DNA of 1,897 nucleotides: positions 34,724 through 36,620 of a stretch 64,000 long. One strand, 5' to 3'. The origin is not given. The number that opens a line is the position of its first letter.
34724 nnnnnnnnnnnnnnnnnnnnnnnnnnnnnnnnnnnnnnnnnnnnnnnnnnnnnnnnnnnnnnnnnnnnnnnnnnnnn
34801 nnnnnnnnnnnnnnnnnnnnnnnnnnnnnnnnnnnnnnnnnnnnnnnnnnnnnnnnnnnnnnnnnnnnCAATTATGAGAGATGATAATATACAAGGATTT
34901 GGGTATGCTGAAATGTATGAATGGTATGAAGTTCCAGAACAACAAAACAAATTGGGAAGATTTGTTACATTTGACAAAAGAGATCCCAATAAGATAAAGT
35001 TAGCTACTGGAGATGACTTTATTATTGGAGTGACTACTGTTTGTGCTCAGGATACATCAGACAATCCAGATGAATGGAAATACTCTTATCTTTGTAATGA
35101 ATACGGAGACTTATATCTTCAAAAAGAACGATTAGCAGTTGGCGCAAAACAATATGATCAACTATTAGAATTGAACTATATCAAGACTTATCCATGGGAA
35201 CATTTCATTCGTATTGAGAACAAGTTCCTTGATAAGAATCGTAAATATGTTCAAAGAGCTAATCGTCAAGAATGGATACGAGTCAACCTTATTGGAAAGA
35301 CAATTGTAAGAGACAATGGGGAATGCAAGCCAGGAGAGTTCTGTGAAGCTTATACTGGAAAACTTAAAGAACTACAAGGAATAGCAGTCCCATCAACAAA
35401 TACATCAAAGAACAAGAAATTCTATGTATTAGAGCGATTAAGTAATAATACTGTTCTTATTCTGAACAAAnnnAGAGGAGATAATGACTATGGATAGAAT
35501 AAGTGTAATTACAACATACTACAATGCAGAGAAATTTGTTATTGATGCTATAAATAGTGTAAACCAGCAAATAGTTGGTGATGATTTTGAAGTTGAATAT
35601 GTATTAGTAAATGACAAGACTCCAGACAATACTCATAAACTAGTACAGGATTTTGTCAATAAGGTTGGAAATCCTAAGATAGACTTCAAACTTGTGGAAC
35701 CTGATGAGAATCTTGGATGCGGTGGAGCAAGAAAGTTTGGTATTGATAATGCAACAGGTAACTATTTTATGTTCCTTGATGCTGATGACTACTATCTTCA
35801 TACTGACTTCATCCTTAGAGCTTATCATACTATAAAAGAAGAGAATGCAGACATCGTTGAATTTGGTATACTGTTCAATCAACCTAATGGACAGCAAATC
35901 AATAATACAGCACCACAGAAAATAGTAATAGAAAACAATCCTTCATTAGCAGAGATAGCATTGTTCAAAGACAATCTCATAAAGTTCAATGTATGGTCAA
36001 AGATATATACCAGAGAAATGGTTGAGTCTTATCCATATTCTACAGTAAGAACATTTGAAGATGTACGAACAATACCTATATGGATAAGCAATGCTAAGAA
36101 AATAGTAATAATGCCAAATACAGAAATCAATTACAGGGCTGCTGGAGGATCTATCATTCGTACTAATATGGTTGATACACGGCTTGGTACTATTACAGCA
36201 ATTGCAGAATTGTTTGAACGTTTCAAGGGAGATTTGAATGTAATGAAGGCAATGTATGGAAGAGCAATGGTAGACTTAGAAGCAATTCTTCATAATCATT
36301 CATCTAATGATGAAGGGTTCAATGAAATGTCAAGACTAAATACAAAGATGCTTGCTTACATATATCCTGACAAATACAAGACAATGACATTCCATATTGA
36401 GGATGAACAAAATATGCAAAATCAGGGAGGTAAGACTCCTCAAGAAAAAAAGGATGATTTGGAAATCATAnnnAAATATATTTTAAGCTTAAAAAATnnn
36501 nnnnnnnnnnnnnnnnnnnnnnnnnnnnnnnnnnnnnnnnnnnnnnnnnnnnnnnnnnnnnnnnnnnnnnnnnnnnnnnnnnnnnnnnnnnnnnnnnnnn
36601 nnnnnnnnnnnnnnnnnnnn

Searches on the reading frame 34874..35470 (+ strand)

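Call 79: search_protein_families(library=pfam, proteins=[window:34874-35470:+], max_evalue=0.001)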
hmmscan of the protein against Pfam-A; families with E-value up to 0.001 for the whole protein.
window:34874-35470:+ (199 aa): 1 family
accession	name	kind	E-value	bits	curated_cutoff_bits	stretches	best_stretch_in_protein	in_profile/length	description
PF11962.13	Peptidase_G2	-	6.5e-18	65.4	25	1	10-163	50-196/228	Peptidase_G2, IMC autoproteolytic cleavage domain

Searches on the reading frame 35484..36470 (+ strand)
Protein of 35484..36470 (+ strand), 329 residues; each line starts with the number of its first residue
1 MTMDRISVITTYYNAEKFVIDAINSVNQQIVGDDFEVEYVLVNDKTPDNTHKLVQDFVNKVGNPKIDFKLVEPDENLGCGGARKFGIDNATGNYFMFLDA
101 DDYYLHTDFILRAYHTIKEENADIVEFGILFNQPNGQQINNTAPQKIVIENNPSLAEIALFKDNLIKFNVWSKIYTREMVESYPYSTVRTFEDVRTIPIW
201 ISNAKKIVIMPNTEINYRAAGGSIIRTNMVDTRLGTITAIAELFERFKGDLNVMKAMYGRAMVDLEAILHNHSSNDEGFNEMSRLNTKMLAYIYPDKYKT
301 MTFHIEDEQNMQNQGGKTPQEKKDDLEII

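Call 11: search_protein_families(library=phrogs, proteins=[window:35484-36470:+], max_evalue=0.001)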
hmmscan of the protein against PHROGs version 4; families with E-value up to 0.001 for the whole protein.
window:35484-36470:+ (329 aa): 2 families
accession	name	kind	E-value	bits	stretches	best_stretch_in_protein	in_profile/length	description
phrog_841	-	moron, auxiliary metabolic gene and host takeover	9.7e-10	39.4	1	5-125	3-118/309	GtrB-like O-antigen conversion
phrog_22088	-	unknown function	6.1e-08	33.1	1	6-132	62-183/377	-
